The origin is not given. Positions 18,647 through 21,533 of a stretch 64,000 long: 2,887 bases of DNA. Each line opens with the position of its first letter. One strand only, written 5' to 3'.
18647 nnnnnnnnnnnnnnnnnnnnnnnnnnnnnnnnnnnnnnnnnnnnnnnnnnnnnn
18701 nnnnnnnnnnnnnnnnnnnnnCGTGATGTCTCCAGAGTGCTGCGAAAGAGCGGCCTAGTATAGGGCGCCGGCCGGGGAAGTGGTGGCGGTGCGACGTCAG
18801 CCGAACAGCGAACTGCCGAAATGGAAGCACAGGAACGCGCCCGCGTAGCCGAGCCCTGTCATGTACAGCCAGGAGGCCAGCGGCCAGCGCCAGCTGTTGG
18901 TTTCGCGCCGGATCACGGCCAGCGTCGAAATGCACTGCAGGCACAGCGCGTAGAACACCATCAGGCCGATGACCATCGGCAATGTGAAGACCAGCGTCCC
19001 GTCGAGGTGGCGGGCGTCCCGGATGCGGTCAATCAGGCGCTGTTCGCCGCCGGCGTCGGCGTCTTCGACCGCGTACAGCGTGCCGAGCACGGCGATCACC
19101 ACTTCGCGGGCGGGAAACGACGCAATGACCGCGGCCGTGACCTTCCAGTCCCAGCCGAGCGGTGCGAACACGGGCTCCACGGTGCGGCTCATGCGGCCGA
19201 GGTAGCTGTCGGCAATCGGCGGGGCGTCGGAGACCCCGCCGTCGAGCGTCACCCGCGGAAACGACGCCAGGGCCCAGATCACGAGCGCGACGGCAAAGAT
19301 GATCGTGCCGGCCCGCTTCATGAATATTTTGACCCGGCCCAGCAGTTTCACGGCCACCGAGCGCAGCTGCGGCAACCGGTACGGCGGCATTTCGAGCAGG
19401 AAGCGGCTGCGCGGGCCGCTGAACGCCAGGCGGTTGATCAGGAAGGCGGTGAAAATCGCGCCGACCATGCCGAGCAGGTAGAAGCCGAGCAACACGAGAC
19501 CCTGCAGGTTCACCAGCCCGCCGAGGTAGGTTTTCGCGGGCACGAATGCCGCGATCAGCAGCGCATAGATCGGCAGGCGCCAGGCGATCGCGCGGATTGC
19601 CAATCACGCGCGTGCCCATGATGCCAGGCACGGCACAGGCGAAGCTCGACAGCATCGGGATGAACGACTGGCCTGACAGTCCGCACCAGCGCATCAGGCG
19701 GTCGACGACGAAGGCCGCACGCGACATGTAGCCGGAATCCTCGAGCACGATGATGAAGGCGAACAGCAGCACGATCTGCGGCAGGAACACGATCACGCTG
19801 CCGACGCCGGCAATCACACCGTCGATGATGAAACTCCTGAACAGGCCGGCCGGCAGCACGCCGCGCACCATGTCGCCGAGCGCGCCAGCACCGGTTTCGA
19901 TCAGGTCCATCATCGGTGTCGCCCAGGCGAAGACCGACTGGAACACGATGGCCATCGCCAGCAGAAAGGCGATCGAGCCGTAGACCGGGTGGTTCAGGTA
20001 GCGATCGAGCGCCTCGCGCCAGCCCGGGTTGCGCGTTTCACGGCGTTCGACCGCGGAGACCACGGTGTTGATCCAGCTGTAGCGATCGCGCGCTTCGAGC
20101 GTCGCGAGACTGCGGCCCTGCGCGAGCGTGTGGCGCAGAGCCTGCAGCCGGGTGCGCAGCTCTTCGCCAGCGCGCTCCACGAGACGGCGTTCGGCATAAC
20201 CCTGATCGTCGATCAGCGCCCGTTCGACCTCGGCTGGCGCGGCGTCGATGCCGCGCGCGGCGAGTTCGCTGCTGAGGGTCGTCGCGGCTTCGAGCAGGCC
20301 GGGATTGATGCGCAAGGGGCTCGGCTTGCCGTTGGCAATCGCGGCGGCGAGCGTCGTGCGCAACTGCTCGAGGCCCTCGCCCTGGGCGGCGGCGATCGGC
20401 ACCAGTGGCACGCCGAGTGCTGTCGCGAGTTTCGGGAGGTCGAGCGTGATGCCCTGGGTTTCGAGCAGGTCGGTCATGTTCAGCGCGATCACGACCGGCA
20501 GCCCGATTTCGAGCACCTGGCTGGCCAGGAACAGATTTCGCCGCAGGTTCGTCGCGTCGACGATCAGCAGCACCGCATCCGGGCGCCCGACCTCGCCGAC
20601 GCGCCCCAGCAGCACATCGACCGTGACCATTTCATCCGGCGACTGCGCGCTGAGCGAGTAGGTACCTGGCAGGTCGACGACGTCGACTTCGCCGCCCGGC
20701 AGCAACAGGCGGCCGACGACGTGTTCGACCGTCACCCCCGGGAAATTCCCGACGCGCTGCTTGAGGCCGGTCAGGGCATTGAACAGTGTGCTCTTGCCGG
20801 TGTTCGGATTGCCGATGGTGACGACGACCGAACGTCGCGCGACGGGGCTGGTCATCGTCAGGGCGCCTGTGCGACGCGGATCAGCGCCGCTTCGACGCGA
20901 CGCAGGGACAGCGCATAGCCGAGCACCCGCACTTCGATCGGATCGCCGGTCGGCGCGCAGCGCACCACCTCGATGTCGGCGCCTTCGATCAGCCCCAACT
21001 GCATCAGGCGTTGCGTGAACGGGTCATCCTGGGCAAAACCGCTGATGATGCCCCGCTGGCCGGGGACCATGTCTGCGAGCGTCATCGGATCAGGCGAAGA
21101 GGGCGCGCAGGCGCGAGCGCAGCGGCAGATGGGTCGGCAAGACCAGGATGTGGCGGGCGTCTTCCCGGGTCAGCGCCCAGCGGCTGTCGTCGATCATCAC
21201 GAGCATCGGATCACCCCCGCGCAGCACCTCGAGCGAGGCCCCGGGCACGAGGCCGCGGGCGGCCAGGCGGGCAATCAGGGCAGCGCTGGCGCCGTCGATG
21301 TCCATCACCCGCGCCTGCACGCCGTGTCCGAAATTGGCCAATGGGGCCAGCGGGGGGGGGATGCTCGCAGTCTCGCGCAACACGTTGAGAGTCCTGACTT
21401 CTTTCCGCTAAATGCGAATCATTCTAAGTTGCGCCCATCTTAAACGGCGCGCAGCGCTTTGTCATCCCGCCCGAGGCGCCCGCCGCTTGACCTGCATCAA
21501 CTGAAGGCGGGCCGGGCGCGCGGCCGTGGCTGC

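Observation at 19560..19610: feoB is split between two reading frames at a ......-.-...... junction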

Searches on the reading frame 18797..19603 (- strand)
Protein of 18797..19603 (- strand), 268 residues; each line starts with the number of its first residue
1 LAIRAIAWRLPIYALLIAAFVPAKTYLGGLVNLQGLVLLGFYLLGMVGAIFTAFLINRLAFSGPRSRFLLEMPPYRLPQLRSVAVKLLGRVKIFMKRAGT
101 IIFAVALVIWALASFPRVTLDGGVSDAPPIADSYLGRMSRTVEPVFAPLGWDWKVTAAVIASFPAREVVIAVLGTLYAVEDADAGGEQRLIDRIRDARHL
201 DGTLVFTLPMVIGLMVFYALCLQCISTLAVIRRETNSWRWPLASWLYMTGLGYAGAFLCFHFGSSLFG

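Call 4: search_protein_families(library=pfam, proteins=[window:18797-19603:-], max_evalue=0.01)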
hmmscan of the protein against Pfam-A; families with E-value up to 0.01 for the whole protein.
window:18797-19603:- (268 aa): 2 families
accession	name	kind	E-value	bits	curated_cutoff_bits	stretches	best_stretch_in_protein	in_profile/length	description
PF07670.19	Gate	-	1.5e-15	58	29.6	1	96-238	2-104/104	Nucleoside recognition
PF07664.17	FeoB_C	-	2.5e-15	56.4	26.6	1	38-89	1-53/54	Ferrous iron transport protein B C terminus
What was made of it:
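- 18797..19579 (-): feoB 3' part, codons 439-698 plus stop (RLPIY... to ...SSLFG*), shifted by one base relative to the 5' part. Pfam FeoB_C and second Gate domain (call 4).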

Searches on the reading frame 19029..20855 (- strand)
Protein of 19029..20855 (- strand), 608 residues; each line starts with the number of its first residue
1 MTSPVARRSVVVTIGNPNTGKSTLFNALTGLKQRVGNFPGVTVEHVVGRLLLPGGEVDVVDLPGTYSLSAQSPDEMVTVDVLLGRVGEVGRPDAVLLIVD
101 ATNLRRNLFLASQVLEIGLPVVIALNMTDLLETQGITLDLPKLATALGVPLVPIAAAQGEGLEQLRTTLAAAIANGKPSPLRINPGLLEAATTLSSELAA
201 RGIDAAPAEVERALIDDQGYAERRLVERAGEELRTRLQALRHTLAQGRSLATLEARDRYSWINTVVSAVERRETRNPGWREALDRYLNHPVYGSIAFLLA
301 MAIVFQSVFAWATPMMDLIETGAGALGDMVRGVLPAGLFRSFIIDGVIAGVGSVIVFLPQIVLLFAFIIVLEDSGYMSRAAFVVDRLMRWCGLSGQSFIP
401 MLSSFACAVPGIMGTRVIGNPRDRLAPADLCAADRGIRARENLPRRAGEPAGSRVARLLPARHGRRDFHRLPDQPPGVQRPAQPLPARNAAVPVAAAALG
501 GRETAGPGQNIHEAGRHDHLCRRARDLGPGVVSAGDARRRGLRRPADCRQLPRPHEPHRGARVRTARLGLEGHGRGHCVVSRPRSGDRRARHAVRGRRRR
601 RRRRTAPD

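Call 4: search_protein_families(library=pfam, proteins=[window:19029-20855:-], max_evalue=0.01)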
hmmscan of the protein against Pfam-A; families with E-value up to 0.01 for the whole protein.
window:19029-20855:- (608 aa): 5 families
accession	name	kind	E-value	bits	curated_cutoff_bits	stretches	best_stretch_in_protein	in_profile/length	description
PF02421.24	FeoB_N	-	1.7e-54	184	27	1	11-167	3-154/156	Ferrous iron transport protein B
PF01926.29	MMR_HSR1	-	4.6e-17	62.6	21.9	1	11-126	2-112/113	50S ribosome-binding GTPase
PF07670.19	Gate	-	1.2e-16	61.5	29.6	1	354-426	1-79/104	Nucleoside recognition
PF03193.22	RsgA_GTPase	-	1.8e-05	25.1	30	0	104-172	42-107/174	RsgA GTPase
PF00009.33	GTP_EFTU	-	0.0088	16.1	26.5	0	92-171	93-184/188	Elongation factor Tu GTP binding domain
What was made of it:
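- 19581..20855 (-): feoB 5' part, codons 1-425 (G domain, helical domain, first part of Gate 1), in the original frame and ending ...NPRDRL. Pfam FeoB_N 1.7e-54 and Gate positions 1-79/104 (call 4).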

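Call 11: find_encoding_contigs(protein=window:19029-20855:-, flank=10000, max_places=10)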
Protein window:19029-20855:- (608 aa): no gene with exactly this product is on record in the collection.
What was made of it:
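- Tried and rejected: The 608-aa frameshifted product is not on record (call 11).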

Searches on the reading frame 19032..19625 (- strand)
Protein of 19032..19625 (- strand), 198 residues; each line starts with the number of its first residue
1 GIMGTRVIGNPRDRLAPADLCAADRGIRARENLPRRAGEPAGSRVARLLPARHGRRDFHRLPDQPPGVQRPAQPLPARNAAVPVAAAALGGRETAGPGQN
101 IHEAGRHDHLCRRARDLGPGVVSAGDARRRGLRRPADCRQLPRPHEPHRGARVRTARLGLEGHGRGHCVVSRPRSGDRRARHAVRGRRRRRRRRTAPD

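Call 23: find_homologous_proteins(query=window:19032-19625:-, max_evalue=0.001)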
Query seq(198 aa): 8000 candidates shared short words with the query, none scored E <= 0.001.
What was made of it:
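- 19029..19580 (-): Out-of-frame read-through tail of the 5' ORF: 183 Arg/Pro/Ala-rich codons with no homologue. The tail has no match among 5.8 billion predicted proteins (call 23).
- Tried and rejected: I searched the 183-aa tail against 5.8 billion proteins and found nothing (call 23).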

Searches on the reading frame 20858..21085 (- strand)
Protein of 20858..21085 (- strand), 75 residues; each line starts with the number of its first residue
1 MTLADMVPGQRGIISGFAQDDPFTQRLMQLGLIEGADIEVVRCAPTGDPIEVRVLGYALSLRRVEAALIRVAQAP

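Call 4: search_protein_families(library=pfam, proteins=[window:20858-21085:-], max_evalue=0.01)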
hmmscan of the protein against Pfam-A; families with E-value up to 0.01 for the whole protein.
window:20858-21085:- (75 aa): 1 family
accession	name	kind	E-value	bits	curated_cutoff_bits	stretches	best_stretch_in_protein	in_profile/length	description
PF04023.20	FeoA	-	4e-21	75.3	23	1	1-72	1-73/74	FeoA domain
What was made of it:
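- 20858..21085 (-): feoA (second copy, 75 aa), intact, ending 2 nt before the feoB start. Pfam FeoA 4e-21 (call 4).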

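Call 20: find_encoding_contigs(protein=window:20858-21085:-, flank=10000, max_places=10)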
Protein window:20858-21085:- (75 aa): 8 contigs read that carry it; 8 places shown.
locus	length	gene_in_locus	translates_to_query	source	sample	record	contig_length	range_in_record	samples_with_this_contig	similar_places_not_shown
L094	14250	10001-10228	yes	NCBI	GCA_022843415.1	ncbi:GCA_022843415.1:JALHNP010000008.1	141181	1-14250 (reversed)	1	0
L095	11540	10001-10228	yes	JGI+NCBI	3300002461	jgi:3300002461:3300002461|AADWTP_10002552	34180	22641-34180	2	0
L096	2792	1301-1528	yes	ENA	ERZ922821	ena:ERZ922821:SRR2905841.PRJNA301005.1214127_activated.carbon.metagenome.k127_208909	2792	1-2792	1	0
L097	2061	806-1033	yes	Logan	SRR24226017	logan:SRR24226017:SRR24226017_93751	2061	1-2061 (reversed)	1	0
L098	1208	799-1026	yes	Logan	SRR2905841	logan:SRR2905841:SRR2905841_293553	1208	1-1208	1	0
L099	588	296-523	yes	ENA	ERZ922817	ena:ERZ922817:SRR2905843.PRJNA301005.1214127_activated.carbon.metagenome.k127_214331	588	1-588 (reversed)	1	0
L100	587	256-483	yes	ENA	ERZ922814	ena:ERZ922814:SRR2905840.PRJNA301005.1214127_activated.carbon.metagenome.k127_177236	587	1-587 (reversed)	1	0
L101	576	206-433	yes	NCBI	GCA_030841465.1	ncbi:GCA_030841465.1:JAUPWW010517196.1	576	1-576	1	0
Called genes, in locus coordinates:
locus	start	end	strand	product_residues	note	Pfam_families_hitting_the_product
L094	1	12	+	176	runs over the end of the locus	PF10604:Polyketide_cyc2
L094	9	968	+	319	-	-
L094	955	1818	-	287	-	PF02254:TrkA_N (weak)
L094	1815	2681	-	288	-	PF00561:Abhydrolase_1, PF12146:Hydrolase_4, PF12697:Abhydrolase_6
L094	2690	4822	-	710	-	PF00072:Response_reg, PF00989:PAS (weak), PF13426:PAS_9 (weak), PF08447:PAS_3, PF08448:PAS_4 (weak), PF00990:GGDEF, PF00563:EAL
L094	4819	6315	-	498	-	PF08448:PAS_4 (weak), PF13426:PAS_9 (weak), PF00512:HisKA (weak), PF02518:HATPase_c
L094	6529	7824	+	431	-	PF00180:Iso_dh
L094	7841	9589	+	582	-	PF20423:AceK_regulatory, PF06315:AceK_kinase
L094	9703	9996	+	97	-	PF04023:FeoA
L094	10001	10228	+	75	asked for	PF04023:FeoA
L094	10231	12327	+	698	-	PF01926:MMR_HSR1, PF02421:FeoB_N, PF03193:RsgA_GTPase (faint), PF07670:Gate, PF07664:FeoB_C, PF07670:Gate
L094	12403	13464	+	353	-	PF00793:DAHP_synth_1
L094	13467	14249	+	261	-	?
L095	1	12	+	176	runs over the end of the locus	PF10604:Polyketide_cyc2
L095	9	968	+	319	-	-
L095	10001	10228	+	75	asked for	PF04023:FeoA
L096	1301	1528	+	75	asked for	PF04023:FeoA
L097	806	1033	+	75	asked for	PF04023:FeoA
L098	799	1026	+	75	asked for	PF04023:FeoA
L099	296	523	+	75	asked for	PF04023:FeoA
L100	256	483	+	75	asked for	PF04023:FeoA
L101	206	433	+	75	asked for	PF04023:FeoA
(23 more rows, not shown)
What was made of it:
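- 20858..21085 (-): The identical protein occurs on 8 public contigs (call 20).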

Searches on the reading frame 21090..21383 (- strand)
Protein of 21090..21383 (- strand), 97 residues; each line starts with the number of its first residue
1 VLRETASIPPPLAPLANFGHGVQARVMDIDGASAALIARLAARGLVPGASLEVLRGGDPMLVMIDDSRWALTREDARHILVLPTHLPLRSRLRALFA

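Call 4: search_protein_families(library=pfam, proteins=[window:21090-21383:-], max_evalue=0.01)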
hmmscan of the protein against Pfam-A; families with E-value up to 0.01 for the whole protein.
window:21090-21383:- (97 aa): 1 family
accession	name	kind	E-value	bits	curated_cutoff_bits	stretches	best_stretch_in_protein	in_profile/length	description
PF04023.20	FeoA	-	1.2e-14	54.6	23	1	14-81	2-72/74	FeoA domain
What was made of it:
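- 21090..21383 (-): feoA (first copy, 97 aa), intact. Pfam FeoA 1.2e-14 (call 4).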
